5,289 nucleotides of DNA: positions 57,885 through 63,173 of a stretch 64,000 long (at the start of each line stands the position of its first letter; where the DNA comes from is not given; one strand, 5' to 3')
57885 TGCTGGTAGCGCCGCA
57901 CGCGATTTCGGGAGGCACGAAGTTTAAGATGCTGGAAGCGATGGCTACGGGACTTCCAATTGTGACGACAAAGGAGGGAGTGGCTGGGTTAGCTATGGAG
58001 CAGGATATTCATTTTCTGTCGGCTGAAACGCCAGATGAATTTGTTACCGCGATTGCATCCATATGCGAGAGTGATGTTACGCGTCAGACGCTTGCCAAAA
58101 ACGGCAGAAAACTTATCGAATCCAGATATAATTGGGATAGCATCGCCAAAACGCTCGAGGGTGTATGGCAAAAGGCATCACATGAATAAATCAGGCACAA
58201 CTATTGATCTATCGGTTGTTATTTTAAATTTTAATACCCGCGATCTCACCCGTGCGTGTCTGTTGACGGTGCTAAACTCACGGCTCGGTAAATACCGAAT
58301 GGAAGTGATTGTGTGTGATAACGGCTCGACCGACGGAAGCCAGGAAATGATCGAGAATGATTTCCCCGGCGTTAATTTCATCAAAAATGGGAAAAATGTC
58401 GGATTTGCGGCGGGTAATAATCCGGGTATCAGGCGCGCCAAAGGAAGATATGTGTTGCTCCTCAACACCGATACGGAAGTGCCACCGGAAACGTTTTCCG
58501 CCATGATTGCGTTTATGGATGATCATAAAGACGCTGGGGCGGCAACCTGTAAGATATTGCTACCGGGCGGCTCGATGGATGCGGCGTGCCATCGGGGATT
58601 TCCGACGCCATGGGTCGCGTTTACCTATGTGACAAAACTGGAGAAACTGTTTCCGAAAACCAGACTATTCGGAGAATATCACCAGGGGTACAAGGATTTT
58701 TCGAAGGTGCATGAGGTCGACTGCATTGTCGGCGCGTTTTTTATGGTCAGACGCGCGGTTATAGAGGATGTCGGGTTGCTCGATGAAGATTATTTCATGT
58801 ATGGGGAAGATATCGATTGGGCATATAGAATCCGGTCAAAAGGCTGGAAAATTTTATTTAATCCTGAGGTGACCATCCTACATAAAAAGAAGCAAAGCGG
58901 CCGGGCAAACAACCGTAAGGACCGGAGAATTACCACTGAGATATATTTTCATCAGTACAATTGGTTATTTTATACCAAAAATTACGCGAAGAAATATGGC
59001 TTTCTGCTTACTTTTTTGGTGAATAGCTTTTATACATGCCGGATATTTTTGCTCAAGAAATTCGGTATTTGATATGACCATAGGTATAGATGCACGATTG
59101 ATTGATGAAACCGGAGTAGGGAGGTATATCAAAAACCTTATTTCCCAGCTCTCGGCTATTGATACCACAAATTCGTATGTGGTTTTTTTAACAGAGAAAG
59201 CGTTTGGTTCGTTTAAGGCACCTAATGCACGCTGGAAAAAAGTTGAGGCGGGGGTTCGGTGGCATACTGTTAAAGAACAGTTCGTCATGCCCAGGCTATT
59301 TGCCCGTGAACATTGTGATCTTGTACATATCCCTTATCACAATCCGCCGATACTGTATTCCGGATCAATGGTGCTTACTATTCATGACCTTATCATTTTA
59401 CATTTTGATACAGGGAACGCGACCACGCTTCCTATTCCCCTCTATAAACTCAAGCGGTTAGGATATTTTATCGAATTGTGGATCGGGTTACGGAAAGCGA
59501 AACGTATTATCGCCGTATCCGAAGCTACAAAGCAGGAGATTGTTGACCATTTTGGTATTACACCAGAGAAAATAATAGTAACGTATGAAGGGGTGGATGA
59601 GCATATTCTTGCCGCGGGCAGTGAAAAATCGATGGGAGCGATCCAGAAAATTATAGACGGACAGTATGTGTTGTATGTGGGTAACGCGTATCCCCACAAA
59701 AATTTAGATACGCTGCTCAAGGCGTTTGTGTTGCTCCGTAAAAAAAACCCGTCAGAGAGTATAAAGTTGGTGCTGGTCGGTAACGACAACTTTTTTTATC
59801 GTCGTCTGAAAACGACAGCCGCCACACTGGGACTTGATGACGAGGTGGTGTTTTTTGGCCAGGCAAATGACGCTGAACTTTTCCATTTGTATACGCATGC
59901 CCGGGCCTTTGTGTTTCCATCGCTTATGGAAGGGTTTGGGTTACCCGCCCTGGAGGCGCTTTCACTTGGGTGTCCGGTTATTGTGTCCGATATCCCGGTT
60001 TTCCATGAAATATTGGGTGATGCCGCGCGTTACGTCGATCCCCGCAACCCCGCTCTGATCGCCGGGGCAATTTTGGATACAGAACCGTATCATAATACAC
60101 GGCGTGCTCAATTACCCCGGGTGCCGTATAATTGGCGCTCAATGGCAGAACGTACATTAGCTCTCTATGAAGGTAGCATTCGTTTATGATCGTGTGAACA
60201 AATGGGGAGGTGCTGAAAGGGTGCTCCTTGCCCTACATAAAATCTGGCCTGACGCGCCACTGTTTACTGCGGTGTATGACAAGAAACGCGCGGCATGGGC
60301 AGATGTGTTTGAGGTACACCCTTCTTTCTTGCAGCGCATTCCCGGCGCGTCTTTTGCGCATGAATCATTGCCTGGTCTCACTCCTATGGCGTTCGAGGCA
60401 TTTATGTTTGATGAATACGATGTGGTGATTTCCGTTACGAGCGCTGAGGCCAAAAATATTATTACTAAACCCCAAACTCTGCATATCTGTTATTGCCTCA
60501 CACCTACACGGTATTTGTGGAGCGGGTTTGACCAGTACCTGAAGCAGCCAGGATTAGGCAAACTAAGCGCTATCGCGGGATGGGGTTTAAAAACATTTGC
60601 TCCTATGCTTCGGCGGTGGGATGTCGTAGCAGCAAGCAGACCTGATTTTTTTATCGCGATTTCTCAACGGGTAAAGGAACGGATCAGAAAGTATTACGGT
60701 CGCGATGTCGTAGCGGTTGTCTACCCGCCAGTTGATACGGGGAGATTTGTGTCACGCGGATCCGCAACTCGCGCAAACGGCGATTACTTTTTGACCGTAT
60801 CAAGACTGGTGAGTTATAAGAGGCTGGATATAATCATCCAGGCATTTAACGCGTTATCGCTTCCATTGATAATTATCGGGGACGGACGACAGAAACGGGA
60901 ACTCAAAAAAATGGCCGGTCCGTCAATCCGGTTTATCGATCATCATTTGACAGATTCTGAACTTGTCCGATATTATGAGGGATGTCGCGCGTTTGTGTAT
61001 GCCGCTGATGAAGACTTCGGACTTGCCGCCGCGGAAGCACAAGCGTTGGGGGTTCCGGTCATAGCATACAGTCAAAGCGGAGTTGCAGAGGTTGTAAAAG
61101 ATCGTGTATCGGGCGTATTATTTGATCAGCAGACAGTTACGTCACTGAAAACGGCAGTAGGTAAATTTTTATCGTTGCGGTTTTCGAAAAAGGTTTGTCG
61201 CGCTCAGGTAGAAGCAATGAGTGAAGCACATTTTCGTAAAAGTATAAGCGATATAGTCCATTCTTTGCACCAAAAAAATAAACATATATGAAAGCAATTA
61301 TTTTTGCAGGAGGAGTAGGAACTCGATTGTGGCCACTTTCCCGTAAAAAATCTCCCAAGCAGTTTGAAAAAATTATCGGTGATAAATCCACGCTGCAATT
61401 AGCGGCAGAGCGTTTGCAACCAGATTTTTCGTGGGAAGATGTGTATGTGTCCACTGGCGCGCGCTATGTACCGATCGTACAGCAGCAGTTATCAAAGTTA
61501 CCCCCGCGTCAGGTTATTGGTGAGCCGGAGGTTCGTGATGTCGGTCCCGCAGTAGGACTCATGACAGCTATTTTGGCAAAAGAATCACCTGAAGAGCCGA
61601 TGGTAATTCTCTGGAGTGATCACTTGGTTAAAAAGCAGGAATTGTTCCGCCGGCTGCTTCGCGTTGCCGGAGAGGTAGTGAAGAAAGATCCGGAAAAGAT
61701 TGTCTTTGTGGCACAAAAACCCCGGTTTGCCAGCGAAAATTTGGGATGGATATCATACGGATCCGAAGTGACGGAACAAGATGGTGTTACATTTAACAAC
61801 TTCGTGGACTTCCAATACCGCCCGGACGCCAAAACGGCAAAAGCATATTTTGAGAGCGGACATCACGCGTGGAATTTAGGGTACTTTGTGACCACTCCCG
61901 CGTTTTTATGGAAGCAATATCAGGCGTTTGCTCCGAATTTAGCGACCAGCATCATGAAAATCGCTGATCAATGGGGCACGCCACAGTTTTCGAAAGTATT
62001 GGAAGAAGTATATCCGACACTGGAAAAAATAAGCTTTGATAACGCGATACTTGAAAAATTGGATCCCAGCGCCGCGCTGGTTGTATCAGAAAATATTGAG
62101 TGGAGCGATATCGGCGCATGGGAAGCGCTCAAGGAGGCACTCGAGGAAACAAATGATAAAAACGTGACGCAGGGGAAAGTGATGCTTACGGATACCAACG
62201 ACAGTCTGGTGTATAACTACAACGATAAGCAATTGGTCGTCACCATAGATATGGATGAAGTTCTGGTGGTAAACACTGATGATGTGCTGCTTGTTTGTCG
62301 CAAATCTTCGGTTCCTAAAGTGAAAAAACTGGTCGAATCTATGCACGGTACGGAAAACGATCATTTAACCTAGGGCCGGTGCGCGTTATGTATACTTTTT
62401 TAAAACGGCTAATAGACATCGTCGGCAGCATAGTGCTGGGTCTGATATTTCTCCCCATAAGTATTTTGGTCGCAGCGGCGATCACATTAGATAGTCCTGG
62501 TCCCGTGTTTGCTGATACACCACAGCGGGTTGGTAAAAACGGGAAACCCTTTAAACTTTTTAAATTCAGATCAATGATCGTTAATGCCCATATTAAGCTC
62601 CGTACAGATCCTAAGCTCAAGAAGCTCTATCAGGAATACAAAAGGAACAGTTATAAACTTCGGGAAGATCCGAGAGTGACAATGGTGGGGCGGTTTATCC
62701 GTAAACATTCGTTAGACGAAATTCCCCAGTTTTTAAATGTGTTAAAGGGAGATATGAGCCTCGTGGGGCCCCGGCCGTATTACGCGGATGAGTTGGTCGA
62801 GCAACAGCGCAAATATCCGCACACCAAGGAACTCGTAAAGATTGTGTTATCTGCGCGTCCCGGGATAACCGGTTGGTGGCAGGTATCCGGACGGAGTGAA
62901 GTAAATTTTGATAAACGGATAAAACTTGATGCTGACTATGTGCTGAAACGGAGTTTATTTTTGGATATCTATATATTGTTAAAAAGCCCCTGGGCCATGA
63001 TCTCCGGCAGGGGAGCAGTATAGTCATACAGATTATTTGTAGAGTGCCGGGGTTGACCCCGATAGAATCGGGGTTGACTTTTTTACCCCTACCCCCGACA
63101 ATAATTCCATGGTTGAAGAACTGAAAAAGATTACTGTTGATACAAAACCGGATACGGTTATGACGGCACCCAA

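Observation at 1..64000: Supercluster of stacked three-component (GT2 synthase + flippase + GT-C transferase) extracytoplasmic glycosylation modules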

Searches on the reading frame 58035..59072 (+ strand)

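Call 9: search_protein_families(library=pfam, proteins=[window:58035-59072:+], max_evalue=0.01)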
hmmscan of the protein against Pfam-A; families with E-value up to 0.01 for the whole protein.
window:58035-59072:+ (345 aa): 5 families
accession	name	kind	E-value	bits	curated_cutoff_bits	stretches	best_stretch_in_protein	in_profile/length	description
PF00535.33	Glycos_transf_2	-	1e-25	91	23.3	1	60-244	1-165/168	Glycosyl transferase family 2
PF13641.12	Glyco_tranf_2_3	-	1.7e-17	64.6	27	1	59-289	3-217/230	Glycosyltransferase like family 2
PF13632.12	Glyco_trans_2_3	-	1.5e-11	44.9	27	1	139-332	1-181/198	Glycosyl transferase family group 2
PF13506.12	Glyco_transf_21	-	6e-06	26.3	21.7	1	130-280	24-151/174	Glycosyl transferase family 21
PF10111.15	Glyco_tranf_2_2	-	0.0012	18.8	27.3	1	87-165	28-110/276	Glycosyltransferase like family 2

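Call 12: search_protein_families(library=ncbifam, proteins=[window:58035-59072:+], max_evalue=0.001)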
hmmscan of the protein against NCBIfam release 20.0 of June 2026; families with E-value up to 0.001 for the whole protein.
window:58035-59072:+ (345 aa): 19 families
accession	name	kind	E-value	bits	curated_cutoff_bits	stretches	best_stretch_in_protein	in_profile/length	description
NF041875.1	EPS_EpsD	equivalog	3.3e-19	69.5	370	1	59-288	1-211/325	exopolysaccharide biosynthesis glycosyltransferase EpsD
TIGR03965.1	mycofact_glyco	equivalog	1.8e-16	60.1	280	2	53-166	72-184/467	mycofactocin biosynthesis glycosyltransferase MftF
TIGR03937.1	PgaC_IcaA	equivalog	1.5e-15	57.1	422.3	2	49-171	37-160/407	poly-beta-1,6-N-acetyl-D-glucosamine synthase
TIGR01556.1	rhamnosyltran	subfamily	6.7e-15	55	200.55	2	223-284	140-201/281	rhamnosyltransferase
NF007482.0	PRK10073.1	equivalog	9.8e-14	51.1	423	1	56-172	5-120/334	glycosyltransferase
NF038302.1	EPS_HpsE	equivalog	7.8e-12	44.8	300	1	57-174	1-124/307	hormogonium polysaccharide biosynthesis glycosyltransferase HpsE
TIGR04283.1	glyco_like_mftF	equivalog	3.6e-10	39.8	182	1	59-174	1-111/221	TIGR04283 family arsenosugar biosynthesis glycosyltransferase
TIGR03111.1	glyc2_xrt_Gpos1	hypoth_equivalog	7.2e-10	38.2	363.95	1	48-269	40-251/439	TIGR03111 family XrtG-associated glycosyltransferase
NF038299.1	EPS_HpsN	equivalog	9.7e-10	37.9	425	1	59-321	3-258/317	hormogonium polysaccharide biosynthesis glycosyltransferase HpsN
NF047683.1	TeichurnBiosyTuaG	equivalog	1.7e-08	34.4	400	1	58-171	7-121/252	teichuronic acid biosynthesis protein TuaG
NF050819.1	PolSacchBiosHfsG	equivalog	3.9e-07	29.5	500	0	59-167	14-122/302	polysaccharide biosynthesis protein HfsG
NF050050.1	ProtGlycPglI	equivalog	1.9e-06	27.5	500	1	59-163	4-110/306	GalNAc(5)-diNAcBac-PP-undecaprenol beta-1,3-glucosyltransferase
NF047588.1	GlcsyltransPgfSStrep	equivalog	1.2e-05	24.7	500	1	59-162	3-111/308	glycosyltransferase PgfS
TIGR04009.1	wcaE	equivalog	2e-05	24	369.2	1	85-175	30-120/248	colanic acid biosynthesis glycosyltransferase WcaE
TIGR04242.1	nodulat_NodC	equivalog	3.3e-05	23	550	1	41-171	32-165/395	chitooligosaccharide synthase NodC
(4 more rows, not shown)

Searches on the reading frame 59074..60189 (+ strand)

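Call 9: search_protein_families(library=pfam, proteins=[window:59074-60189:+], max_evalue=0.01)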
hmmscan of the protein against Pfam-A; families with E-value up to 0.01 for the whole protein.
window:59074-60189:+ (371 aa): 5 families
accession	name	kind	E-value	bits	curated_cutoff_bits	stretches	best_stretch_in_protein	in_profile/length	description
PF00534.26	Glycos_transf_1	-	9.1e-32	110.4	26.4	1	195-335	14-154/172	Glycosyl transferases group 1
PF13692.12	Glyco_trans_1_4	-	1.1e-27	97.4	27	1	197-334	2-137/142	Glycosyl transferases group 1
PF13439.12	Glyco_transf_4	-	5.1e-16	59.6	28.5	1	14-175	3-167/170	Glycosyltransferase Family 4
PF20706.3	GT4-conflict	-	7.8e-12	45.3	26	1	195-306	196-312/385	Family 4 Glycosyltransferase in conflict systems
PF13579.12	Glyco_trans_4_4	-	0.0023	18.7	29.7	0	14-170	2-155/158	Glycosyl transferase 4-like domain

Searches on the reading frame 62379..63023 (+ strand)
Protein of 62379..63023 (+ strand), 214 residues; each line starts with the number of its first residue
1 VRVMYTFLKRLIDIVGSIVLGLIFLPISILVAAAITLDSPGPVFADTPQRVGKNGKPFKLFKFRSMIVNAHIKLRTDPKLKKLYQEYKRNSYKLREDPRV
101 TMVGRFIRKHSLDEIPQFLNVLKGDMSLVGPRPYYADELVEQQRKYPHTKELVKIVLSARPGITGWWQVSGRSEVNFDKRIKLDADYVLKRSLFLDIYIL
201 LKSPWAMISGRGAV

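Call 12: search_protein_families(library=ncbifam, proteins=[window:62379-63023:+], max_evalue=0.001)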
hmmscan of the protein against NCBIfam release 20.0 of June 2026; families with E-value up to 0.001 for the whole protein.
window:62379-63023:+ (214 aa): 10 families
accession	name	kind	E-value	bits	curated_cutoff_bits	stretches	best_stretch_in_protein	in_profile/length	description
TIGR03025.1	EPS_sugtrans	subfamily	9.1e-75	252.6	295.55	1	4-213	253-444/445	exopolysaccharide biosynthesis polyprenyl glycosylphosphotransferase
TIGR03022.1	WbaP_sugtrans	subfamily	3.7e-70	237.4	403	1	6-213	256-455/456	undecaprenyl-phosphate galactose phosphotransferase WbaP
NF052601.1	undeca_RfbP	equivalog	1.6e-61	207.7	330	1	5-204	41-232/244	undecaprenyl-phosphate galactose phosphotransferase family protein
TIGR03023.1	WcaJ_sugtrans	equivalog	4.3e-61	207.6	410.75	1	4-213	258-452/453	undecaprenyl-phosphate glucose phosphotransferase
NF041877.1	EPS_EpsZ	equivalog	2.3e-54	184.8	800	1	8-213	265-458/459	exopolysaccharide biosynthesis polyisoprenyl-phosphate hexose-1-phosphate transferase EpsZ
NF011751.0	PRK15204.1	equivalog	8.7e-49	166.4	907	1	6-208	277-470/476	undecaprenyl-phosphate galactose phosphotransferase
TIGR03013.1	EpsB_2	subfamily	1e-42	146.8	393.35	1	5-212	251-441/443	TIGR03013 family XrtA/PEP-CTERM system glycosyltransferase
NF007518.0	PRK10124.1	equivalog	8.9e-37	126.9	684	1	6-201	271-451/464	undecaprenyl-phosphate glucose phosphotransferase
NF050817.1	PolSacchBiosHfsE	equivalog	1.5e-33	116.3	750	1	6-202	269-454/467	polysaccharide biosynthesis protein HfsE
NF045514.1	glycotran_HepC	equivalog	7.2e-25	87.6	140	1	5-135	113-213/220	heterocyst development glycosyltransferase HepC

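Call 16: find_encoding_contigs(protein=window:62379-63023:+, flank=10000, max_places=2)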
Protein window:62379-63023:+ (214 aa): no gene with exactly this product is on record in the collection.

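Call 19: find_encoding_contigs(protein=window:62388-63023:+, flank=10000, max_places=2)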
Protein window:62388-63023:+ (211 aa): 19 contigs read that carry it; 2 places shown.
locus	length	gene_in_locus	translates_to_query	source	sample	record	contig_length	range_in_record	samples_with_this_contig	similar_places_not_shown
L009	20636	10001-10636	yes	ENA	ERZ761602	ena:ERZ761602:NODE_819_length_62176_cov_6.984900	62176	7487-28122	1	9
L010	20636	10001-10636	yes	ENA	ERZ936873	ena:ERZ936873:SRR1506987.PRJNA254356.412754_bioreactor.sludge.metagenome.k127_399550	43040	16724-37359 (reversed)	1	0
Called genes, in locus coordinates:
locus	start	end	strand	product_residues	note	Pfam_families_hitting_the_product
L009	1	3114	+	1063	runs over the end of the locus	-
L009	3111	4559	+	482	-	PF13231:PMT_2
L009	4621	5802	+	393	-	PF13439:Glyco_transf_4, PF13579:Glyco_trans_4_4 (weak), PF00534:Glycos_transf_1, PF13692:Glyco_trans_1_4, PF13524:Glyco_trans_1_2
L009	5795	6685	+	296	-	PF13641:Glyco_tranf_2_3, PF00535:Glycos_transf_2, PF13632:Glyco_trans_2_3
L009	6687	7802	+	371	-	PF13439:Glyco_transf_4, PF20706:GT4-conflict, PF00534:Glycos_transf_1, PF13692:Glyco_trans_1_4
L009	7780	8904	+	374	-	PF13439:Glyco_transf_4 (weak), PF20706:GT4-conflict, PF00534:Glycos_transf_1, PF13692:Glyco_trans_1_4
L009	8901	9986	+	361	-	PF00483:NTP_transferase, PF12804:NTP_transf_3, PF22640:ManC_GMP_beta-helix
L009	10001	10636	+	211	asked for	PF02397:Bac_transf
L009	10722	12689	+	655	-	PF13196:DUF4012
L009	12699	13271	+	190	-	PF11967:RecO_N, PF02565:RecO_C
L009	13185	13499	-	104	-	-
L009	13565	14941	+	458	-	PF00587:tRNA-synt_2b (weak), PF03129:HGTP_anticodon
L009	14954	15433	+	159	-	-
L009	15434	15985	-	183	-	PF00300:His_Phos_1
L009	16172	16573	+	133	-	PF02381:MraZ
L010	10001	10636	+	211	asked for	PF02397:Bac_transf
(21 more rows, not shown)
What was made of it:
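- On Wzx/Wzy(WaaL)-dependent lipid-linked glycan pathway: Precomputed Bac_transf hit (call 19).
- The whole region is flanked by housekeeping genes on the right (call 19).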
